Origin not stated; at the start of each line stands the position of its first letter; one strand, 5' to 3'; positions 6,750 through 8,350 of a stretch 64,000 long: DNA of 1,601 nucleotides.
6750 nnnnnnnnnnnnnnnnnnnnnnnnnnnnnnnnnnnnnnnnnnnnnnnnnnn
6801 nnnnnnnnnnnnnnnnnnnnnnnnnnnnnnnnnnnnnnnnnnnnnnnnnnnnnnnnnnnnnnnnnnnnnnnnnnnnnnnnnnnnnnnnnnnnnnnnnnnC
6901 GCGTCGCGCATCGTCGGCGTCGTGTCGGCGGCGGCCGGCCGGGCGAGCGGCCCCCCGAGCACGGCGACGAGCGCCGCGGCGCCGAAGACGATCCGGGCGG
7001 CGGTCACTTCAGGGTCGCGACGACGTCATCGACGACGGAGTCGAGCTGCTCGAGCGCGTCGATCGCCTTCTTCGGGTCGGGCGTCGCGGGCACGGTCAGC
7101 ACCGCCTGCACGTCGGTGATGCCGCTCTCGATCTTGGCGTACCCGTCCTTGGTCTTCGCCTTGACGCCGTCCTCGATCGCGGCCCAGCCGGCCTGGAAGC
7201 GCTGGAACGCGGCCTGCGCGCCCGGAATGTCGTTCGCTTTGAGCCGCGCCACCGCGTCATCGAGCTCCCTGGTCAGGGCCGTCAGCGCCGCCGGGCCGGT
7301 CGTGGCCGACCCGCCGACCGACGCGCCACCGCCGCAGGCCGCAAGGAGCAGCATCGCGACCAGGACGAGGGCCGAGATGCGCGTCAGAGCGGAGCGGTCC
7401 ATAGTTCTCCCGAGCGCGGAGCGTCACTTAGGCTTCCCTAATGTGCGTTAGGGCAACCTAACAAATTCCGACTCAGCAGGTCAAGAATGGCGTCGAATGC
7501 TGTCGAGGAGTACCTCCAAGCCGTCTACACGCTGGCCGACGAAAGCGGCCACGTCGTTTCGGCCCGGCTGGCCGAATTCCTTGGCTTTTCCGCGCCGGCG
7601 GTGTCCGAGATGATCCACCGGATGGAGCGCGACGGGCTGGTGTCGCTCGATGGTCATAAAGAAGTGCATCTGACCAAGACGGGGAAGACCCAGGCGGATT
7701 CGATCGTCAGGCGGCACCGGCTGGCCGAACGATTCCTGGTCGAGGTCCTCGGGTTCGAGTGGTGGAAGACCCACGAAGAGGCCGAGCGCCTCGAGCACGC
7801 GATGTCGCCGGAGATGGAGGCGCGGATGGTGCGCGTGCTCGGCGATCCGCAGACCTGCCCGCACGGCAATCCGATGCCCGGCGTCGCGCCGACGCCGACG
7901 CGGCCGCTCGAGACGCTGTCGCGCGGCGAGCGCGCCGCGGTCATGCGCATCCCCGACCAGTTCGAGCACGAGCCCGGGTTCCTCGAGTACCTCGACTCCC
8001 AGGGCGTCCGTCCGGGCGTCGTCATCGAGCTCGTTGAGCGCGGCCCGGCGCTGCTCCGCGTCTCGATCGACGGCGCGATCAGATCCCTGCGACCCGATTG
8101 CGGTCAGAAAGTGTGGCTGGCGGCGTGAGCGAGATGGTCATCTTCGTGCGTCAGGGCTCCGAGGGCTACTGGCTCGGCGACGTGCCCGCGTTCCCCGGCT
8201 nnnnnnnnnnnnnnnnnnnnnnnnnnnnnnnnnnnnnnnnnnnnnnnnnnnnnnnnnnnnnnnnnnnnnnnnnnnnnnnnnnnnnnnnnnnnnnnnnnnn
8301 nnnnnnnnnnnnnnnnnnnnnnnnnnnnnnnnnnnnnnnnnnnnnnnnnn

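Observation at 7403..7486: Tandem TTAGG-N4-CCTAA palindromes between the iron permease operon and ideR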

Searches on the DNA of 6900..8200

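Call 51: search_rna_families(source=window, start=6900, end=8200, threshold=evalue, max_evalue=1)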
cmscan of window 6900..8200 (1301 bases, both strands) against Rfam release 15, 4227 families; matches with E-value up to 1: 2.
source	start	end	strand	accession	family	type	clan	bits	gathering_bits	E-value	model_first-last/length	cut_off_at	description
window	6969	7088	-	RF02571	Mcr7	Gene; sRNA;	-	15.4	380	0.37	1-351/351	no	mcr7 sRNA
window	7122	7229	-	RF02225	sX6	Gene; sRNA;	-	14.6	40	0.33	50-168/342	no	Proteobacterial sRNA sX6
